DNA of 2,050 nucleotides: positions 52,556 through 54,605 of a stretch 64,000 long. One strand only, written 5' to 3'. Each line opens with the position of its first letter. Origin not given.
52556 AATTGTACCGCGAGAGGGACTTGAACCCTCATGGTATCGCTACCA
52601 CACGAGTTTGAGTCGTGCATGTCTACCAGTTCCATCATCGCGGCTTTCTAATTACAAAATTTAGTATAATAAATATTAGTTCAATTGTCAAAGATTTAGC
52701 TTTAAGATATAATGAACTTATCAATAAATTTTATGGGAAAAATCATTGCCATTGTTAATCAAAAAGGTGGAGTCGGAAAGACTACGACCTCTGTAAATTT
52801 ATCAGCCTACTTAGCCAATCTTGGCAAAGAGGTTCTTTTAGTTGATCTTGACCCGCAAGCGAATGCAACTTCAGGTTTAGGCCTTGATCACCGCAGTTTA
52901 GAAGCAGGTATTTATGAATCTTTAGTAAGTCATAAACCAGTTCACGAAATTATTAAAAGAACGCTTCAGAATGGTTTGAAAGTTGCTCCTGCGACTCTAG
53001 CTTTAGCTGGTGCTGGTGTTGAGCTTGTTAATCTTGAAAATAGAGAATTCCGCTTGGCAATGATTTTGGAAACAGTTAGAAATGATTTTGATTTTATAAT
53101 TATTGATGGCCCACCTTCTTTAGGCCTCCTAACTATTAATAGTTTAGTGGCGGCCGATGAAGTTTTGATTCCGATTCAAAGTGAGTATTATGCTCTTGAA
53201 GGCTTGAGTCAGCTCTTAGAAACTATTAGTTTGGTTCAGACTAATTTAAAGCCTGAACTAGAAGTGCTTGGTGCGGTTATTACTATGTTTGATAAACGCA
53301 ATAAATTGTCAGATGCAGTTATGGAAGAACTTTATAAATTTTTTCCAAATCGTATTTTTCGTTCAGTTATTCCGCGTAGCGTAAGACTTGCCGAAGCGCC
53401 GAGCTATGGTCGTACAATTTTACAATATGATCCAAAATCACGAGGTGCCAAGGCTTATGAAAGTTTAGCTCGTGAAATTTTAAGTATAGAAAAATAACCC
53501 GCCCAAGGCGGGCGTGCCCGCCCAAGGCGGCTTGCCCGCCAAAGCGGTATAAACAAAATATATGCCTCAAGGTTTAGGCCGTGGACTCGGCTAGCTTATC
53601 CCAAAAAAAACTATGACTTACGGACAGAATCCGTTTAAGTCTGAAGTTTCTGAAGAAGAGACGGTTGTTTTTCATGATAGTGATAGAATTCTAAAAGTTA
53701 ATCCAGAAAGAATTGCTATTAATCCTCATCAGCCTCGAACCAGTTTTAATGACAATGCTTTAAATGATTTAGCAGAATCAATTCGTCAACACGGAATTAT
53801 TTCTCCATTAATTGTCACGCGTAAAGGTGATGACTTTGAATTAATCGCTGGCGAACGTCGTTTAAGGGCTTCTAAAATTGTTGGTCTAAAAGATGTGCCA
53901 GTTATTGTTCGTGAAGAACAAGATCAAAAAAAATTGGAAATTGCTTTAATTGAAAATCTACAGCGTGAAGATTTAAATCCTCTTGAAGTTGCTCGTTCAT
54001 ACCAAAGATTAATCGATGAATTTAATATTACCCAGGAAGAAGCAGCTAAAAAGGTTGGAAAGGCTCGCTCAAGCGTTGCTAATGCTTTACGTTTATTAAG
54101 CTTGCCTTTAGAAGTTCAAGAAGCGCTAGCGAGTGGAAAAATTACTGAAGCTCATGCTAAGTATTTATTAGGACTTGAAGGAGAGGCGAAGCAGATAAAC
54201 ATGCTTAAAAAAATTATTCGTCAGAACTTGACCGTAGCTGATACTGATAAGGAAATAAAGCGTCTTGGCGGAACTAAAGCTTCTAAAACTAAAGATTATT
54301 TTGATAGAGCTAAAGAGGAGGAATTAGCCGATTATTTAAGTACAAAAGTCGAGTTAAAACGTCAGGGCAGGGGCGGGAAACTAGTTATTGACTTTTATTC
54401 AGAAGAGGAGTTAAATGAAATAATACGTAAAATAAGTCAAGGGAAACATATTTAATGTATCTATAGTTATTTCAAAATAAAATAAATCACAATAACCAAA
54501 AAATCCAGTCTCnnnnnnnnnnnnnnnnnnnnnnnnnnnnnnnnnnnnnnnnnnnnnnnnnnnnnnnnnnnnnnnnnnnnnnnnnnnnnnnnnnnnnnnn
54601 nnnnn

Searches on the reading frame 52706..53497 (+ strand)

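Call 20: search_protein_families(library=pfam, proteins=[window:52706-53497:+], max_evalue=0.00001)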
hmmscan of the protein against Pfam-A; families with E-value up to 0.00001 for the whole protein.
window:52706-53497:+ (263 aa): 7 families
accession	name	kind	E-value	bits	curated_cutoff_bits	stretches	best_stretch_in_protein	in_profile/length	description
PF13614.12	AAA_31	-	7.4e-65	218.6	27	1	12-187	2-177/177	AAA domain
PF01656.29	CbiA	-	1.5e-31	109.4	25.4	1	14-238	1-125/125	CobQ/CobB/MinD/ParA nucleotide binding domain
PF00142.24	Fer4_NifH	-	8.7e-13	48.8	25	1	17-260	5-246/271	4Fe-4S iron sulfur cluster binding proteins, NifH/frxC family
PF10609.15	ParA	-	1.4e-11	44.7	27.1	1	12-258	4-245/246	NUBPL iron-transfer P-loop NTPase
PF09140.17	MipZ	-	9.3e-11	42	20.7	0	13-52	2-41/262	ATPase MipZ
PF06564.18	CBP_BcsQ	-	1.6e-09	38.1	21.3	1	13-256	3-231/234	Cellulose biosynthesis protein BcsQ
PF02374.21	ArsA_ATPase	-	2.5e-09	37.2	24.3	1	16-203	5-199/305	Anion-transporting ATPase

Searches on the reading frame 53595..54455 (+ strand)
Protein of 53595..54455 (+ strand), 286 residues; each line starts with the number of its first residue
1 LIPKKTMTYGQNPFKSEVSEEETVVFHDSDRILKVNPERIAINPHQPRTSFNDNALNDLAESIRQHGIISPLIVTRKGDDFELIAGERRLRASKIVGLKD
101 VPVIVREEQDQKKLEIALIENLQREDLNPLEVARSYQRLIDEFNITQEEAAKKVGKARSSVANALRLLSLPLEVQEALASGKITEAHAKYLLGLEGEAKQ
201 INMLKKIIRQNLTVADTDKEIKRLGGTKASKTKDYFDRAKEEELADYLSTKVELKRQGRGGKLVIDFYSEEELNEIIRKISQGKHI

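Call 20: search_protein_families(library=pfam, proteins=[window:53595-54455:+], max_evalue=0.00001)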
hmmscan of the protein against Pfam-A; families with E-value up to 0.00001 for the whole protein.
window:53595-54455:+ (286 aa): 3 families
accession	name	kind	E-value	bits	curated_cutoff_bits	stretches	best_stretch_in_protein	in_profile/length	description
PF17762.8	HTH_ParB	-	8.2e-36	122.7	22.6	1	125-223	1-99/102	ParB HTH domain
PF02195.25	ParB_N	-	2.6e-29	101.5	26.3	1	32-123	3-95/95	ParB N-terminal domain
PF23552.2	ParB_C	-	4.2e-10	39.3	23.8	1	239-280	7-49/50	ParB dimerisation domain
